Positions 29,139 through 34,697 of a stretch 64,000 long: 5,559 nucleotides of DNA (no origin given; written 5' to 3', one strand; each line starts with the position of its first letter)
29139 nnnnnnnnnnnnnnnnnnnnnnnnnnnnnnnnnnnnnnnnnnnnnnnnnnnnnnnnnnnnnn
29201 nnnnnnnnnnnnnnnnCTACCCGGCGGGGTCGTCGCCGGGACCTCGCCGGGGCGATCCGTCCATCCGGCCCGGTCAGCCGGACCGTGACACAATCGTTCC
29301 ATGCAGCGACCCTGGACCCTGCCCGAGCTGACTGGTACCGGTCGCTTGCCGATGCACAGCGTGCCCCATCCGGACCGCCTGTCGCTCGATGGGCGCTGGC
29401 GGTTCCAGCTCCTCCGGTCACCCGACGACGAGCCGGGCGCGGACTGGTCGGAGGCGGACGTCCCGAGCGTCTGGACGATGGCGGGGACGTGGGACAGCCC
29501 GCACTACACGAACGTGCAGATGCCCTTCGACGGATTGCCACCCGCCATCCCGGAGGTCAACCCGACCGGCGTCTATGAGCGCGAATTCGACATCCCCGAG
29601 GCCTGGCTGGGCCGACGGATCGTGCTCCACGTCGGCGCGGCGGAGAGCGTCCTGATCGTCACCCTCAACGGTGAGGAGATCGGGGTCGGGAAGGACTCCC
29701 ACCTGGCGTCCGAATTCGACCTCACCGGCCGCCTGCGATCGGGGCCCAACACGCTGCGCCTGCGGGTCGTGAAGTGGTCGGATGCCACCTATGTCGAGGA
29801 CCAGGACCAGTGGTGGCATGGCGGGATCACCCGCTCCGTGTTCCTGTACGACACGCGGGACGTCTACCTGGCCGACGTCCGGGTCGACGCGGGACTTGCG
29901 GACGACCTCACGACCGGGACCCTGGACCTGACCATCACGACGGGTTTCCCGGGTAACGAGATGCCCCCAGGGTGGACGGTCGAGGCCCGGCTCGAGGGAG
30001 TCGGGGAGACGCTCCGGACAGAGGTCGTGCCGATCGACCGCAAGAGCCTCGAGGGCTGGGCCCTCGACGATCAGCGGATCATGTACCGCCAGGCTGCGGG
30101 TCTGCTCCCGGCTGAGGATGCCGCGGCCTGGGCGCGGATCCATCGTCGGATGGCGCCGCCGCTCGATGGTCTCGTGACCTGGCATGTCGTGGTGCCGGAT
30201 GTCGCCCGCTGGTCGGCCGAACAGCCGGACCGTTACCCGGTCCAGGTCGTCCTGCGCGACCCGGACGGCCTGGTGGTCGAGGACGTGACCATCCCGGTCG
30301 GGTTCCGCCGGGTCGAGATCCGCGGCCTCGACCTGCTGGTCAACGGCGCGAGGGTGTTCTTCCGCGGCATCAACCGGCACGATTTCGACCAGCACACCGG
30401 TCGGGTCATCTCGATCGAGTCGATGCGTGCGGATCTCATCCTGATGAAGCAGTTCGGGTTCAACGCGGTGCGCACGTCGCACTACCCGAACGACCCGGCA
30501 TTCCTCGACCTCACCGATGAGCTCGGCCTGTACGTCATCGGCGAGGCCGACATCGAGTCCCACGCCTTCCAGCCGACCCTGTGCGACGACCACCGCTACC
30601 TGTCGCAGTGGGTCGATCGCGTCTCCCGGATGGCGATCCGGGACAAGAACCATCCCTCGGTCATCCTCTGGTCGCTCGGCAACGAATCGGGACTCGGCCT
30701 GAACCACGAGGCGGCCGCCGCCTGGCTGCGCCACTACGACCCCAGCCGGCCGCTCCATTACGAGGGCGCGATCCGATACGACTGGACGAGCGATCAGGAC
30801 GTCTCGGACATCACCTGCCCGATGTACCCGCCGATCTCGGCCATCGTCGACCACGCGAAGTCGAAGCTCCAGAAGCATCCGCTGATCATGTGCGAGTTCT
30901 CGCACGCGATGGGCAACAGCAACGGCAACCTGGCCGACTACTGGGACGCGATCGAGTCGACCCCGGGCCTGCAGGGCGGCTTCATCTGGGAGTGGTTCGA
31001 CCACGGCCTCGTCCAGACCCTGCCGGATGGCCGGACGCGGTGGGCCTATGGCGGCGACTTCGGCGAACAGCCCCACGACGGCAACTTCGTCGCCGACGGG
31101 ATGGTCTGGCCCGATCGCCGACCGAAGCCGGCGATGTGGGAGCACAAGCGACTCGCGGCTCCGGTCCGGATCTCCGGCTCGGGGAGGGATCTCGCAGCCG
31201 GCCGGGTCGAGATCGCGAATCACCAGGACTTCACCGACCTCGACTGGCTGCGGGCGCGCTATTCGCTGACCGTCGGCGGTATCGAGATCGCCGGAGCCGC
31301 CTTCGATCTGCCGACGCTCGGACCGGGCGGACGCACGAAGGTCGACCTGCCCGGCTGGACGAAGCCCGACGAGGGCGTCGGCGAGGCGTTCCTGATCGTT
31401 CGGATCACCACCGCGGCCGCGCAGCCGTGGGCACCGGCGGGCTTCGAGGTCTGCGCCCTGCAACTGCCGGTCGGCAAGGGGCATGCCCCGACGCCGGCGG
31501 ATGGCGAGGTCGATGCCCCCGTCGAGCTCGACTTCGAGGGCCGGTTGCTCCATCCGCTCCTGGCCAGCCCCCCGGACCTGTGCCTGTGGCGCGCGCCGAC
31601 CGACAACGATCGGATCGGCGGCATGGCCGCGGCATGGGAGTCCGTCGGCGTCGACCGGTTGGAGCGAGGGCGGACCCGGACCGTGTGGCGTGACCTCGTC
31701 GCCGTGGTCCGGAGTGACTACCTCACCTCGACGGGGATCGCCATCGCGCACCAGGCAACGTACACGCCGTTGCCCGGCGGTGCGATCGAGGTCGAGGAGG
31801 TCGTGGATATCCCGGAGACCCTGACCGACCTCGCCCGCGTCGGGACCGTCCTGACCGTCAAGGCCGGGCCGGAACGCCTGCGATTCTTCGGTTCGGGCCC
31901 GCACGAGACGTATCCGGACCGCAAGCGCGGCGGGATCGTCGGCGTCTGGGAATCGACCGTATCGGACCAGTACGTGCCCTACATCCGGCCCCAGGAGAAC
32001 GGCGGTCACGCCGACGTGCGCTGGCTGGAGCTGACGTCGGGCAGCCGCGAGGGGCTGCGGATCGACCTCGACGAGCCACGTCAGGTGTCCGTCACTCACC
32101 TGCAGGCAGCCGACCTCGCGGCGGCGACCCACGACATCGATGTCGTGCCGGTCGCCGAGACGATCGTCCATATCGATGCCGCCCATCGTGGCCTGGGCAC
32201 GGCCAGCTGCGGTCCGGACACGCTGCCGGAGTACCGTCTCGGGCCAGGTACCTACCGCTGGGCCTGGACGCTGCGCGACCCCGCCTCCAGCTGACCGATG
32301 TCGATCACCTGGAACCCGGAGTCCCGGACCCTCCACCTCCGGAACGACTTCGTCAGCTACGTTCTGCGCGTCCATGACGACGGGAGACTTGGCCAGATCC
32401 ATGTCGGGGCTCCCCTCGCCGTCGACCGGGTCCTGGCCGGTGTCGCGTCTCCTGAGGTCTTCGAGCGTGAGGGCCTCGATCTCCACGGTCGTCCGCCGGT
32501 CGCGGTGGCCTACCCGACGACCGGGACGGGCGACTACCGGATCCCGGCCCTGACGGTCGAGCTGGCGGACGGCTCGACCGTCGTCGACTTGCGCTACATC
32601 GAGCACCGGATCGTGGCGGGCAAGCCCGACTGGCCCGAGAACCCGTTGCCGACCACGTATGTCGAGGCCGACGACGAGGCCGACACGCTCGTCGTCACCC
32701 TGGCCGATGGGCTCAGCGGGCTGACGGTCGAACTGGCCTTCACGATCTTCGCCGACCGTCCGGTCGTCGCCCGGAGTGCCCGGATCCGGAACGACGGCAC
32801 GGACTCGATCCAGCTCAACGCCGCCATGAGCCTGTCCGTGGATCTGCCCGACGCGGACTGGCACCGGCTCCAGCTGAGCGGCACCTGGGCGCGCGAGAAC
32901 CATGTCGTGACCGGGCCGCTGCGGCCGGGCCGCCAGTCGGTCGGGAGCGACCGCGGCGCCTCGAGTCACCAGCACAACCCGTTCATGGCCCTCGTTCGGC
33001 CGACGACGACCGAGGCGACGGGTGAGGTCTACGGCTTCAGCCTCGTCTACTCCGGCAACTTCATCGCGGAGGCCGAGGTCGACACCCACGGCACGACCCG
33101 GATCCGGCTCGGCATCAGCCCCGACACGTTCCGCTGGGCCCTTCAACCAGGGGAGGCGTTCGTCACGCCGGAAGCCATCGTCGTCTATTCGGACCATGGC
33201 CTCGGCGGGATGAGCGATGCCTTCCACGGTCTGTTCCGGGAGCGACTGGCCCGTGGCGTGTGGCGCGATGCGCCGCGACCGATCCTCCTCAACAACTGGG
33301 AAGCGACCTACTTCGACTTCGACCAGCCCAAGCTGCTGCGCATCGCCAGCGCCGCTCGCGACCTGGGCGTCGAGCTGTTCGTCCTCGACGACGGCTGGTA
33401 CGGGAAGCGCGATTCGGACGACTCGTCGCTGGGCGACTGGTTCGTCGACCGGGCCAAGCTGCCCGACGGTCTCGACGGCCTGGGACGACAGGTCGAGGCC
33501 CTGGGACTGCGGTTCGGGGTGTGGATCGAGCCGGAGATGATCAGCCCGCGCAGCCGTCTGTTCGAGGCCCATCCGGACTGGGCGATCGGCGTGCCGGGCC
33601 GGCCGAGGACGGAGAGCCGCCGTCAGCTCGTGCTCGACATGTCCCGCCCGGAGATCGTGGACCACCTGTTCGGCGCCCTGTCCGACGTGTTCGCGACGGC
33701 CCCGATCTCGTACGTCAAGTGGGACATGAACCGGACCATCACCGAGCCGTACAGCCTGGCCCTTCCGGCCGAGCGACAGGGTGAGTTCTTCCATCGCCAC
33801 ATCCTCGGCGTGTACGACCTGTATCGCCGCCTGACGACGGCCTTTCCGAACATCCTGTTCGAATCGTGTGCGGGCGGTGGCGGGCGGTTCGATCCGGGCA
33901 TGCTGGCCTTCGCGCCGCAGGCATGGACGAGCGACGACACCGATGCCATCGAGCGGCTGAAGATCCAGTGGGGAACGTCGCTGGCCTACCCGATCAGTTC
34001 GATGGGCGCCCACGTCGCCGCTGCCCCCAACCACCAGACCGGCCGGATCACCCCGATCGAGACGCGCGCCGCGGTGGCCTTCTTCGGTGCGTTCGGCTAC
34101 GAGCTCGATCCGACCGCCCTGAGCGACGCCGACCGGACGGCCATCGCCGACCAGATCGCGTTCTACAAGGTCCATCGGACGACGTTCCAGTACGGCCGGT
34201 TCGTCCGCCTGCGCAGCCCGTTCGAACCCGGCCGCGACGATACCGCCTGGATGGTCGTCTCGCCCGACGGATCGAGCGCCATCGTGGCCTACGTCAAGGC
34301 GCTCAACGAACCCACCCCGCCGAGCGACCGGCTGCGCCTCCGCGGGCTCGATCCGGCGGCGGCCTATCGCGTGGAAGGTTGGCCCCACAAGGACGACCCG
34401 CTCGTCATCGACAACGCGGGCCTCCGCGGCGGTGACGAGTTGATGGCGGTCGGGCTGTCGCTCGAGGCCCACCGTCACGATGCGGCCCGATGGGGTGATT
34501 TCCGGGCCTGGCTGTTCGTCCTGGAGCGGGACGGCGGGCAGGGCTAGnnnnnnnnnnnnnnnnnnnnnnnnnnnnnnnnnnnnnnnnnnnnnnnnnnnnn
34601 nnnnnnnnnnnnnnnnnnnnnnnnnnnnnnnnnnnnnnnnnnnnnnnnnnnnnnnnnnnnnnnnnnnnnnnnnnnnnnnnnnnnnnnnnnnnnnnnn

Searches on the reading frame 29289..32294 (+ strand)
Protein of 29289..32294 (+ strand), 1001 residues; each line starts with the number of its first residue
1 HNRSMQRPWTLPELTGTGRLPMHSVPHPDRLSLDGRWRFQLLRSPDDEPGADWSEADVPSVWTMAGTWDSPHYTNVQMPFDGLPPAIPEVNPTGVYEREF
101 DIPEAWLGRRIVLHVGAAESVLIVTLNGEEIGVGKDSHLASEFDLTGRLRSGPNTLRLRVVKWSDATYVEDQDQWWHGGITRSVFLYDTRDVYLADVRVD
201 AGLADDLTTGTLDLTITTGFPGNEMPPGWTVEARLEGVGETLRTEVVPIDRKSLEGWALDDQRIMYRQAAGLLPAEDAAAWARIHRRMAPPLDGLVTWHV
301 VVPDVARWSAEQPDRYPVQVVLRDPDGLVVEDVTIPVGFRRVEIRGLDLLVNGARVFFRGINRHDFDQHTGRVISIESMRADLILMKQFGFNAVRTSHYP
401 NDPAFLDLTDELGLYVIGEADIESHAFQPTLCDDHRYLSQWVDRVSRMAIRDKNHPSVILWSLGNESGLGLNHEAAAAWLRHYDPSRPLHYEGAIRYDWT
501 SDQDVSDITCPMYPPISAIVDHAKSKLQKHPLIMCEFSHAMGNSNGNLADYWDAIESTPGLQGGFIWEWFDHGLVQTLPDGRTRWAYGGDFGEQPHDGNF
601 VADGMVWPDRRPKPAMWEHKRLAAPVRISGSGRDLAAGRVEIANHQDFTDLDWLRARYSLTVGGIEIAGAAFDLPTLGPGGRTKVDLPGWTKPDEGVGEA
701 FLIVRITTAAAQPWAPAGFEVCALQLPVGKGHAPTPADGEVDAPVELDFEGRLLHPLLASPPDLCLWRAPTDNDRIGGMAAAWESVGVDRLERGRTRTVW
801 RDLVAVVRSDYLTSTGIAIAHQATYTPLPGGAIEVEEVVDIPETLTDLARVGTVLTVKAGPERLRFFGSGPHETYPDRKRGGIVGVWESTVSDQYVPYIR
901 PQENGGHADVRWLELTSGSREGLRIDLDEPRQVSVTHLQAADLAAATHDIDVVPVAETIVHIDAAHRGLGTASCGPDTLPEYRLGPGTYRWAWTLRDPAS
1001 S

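Call 61: search_protein_families(library=pfam, proteins=[window:29289-32294:+], max_evalue=0.00001)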
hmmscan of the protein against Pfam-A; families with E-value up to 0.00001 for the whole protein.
window:29289-32294:+ (1001 aa): 6 families
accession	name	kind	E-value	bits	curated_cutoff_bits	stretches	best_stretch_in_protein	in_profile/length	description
PF02836.23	Glyco_hydro_2_C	-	4e-89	299.2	21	1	342-627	1-301/302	Glycosyl hydrolases family 2, TIM barrel domain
PF02929.23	Bgal_small_N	-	8.8e-57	193.1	25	1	758-994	27-247/248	Beta galactosidase small chain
PF02837.24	Glyco_hydro_2_N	-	1.6e-33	116.5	28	1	32-188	3-167/169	Glycosyl hydrolases family 2, sugar binding domain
PF16353.11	LacZ_4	-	6.9e-18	65.2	27.3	1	640-728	1-86/87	Beta-galactosidase, domain 4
PF22666.2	Glyco_hydro_2_N2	-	1e-06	29.3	27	1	95-163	51-121/167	Glycosyl hydrolase 2 galactose-binding domain-like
PF00703.27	Glyco_hydro_2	-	5.6e-06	27.5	23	0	265-340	68-109/109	Glycosyl hydrolases family 2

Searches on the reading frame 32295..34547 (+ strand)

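Call 61: search_protein_families(library=pfam, proteins=[window:32295-34547:+], max_evalue=0.00001)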
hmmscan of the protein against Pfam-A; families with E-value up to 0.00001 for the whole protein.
window:32295-34547:+ (750 aa): 3 families
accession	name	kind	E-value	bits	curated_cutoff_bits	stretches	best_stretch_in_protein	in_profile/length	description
PF02065.24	Melibiase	-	1e-156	521.7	27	1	289-634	2-347/347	Melibiase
PF16875.11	Glyco_hydro_36N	-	1.3e-79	267.7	27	1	31-284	2-253/253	Glycosyl hydrolase family 36 N-terminal domain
PF16874.11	Glyco_hydro_36C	-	1.1e-20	74.2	27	1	650-743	2-77/77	Glycosyl hydrolase family 36 C-terminal domain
